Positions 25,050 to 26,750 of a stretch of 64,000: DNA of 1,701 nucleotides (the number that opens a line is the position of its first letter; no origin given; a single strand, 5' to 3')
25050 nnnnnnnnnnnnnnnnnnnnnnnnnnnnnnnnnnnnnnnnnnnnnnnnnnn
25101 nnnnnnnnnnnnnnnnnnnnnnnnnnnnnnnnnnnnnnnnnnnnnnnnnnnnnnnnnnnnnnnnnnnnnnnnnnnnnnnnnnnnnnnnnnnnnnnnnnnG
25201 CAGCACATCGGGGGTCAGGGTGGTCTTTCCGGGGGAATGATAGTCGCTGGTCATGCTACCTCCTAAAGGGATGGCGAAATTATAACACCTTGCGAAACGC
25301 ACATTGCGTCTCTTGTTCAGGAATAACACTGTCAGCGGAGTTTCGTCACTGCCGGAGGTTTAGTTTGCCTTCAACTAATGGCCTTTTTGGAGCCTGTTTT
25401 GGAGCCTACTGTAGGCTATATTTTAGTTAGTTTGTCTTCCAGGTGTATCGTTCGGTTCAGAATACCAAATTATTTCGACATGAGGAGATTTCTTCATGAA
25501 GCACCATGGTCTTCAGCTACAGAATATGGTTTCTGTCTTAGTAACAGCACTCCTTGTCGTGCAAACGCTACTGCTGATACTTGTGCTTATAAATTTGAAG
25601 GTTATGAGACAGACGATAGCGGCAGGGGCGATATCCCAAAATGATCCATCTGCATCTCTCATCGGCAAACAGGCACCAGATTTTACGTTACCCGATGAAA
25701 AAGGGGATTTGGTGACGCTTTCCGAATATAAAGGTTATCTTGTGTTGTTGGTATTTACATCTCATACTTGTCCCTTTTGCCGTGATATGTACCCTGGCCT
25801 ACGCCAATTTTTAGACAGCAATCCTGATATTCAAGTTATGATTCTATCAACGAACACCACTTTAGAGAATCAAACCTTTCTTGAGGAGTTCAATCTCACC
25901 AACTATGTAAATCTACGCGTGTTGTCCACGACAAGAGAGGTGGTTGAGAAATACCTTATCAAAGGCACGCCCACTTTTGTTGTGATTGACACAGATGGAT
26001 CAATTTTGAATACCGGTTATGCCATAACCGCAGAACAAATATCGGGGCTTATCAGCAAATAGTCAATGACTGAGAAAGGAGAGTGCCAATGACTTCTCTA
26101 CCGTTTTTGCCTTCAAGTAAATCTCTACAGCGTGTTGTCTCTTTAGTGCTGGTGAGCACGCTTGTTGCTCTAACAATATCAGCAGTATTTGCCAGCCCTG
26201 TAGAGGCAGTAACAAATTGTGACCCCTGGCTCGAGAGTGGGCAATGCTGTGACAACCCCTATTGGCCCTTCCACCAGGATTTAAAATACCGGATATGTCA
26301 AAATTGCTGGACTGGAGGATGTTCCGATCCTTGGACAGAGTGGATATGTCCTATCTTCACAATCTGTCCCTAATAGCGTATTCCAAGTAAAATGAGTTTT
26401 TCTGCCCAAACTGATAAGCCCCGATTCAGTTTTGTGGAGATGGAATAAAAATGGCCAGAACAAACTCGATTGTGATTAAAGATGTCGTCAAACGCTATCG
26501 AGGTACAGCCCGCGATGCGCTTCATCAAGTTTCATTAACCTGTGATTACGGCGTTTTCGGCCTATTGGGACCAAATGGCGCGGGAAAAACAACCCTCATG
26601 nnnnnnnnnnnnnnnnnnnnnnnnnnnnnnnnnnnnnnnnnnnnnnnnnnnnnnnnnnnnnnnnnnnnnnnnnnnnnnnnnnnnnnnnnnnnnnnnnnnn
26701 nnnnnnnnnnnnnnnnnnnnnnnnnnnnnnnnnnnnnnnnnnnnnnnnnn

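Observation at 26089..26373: Predicted 54-residue mature peptide with 8 Cys, 5 Trp and an internal C-(S)-DPW-x-E repeat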

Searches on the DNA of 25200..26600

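Call 77: search_rna_families(source=window, start=25200, end=26600, threshold=evalue, max_evalue=1)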
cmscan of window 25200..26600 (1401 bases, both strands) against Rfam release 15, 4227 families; matches with E-value up to 1: 0.
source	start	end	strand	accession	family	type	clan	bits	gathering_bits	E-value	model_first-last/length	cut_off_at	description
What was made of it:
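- On Known RNA families (Rfam 15): There is no match at E up to 1 in 25200-26600 (call 77).
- Closest known: Long-range RNA pairings that control a downstream cistron. Different: No Rfam family matches (call 77).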
